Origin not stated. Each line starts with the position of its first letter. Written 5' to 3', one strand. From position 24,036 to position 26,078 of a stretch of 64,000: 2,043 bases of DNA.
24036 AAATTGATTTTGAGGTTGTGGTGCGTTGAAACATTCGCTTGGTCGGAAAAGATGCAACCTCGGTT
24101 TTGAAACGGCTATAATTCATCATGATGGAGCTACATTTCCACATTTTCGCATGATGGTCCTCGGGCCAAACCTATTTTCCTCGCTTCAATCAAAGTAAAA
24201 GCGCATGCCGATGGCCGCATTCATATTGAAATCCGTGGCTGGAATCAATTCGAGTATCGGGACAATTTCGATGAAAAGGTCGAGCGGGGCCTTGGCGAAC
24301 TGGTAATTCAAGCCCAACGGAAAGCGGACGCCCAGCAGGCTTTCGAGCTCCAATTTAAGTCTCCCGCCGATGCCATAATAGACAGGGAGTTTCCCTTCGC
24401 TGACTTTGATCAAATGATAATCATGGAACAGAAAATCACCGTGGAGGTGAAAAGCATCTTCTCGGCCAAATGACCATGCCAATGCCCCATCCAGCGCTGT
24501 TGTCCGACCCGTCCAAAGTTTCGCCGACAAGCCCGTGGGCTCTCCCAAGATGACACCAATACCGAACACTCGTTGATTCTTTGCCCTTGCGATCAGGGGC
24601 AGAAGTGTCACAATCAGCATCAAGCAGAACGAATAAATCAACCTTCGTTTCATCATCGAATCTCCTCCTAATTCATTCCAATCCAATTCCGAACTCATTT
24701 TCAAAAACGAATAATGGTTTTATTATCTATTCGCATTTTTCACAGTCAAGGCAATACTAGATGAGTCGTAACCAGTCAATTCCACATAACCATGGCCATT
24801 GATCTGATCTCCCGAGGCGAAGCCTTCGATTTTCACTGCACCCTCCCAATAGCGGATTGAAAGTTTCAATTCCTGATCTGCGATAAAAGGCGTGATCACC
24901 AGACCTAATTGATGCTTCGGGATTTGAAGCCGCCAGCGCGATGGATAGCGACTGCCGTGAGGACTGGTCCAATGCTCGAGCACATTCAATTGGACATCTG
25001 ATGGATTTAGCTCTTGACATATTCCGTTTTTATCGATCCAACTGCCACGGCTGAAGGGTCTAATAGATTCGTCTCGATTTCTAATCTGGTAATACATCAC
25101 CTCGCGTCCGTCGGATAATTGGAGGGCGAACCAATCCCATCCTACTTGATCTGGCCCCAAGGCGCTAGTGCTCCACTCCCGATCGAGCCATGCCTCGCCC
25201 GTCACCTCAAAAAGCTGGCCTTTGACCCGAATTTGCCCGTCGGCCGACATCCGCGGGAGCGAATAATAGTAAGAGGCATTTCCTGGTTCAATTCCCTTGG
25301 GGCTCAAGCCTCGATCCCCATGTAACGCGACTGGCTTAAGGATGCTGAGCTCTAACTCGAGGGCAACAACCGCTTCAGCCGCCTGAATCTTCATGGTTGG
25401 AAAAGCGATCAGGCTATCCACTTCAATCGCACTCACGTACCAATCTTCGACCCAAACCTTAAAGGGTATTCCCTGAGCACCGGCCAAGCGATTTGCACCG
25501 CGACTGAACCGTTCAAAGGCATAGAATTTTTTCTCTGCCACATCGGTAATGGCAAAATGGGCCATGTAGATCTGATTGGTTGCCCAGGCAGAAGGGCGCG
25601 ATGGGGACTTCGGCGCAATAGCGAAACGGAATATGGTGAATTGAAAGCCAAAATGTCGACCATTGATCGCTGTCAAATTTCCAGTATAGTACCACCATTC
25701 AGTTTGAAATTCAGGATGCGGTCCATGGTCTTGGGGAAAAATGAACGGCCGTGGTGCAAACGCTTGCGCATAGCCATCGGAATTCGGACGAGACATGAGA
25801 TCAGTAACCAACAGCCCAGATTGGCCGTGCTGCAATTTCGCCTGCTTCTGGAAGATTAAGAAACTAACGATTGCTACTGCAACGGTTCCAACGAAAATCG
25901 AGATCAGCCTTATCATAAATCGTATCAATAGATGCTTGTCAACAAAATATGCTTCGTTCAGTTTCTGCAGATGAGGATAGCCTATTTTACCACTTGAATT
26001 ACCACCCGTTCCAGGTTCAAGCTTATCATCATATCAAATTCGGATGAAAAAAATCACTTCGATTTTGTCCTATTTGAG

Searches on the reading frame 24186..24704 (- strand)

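Call 69: search_protein_families(library=pfam, proteins=[window:24186-24704:-], max_evalue=0.0001)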
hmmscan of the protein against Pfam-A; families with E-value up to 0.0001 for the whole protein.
window:24186-24704:- (172 aa): 1 family
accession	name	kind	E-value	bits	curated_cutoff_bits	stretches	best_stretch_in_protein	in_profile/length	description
PF13161.12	DUF3996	-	7.4e-05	23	22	0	42-152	5-127/154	Protein of unknown function (DUF3996)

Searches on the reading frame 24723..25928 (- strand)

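Call 69: search_protein_families(library=pfam, proteins=[window:24723-25928:-], max_evalue=0.0001)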
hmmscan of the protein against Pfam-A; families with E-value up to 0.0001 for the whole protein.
window:24723-25928:- (401 aa): 2 families
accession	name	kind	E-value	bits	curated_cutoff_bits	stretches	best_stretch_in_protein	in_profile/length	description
PF07143.17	CrtC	-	5.8e-60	203.2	22.5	1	76-254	1-168/168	CrtC N-terminal lipocalin domain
PF17186.10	Lipocalin_9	-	1.9e-45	154.7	26.2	1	257-387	1-131/131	Lipocalin-like domain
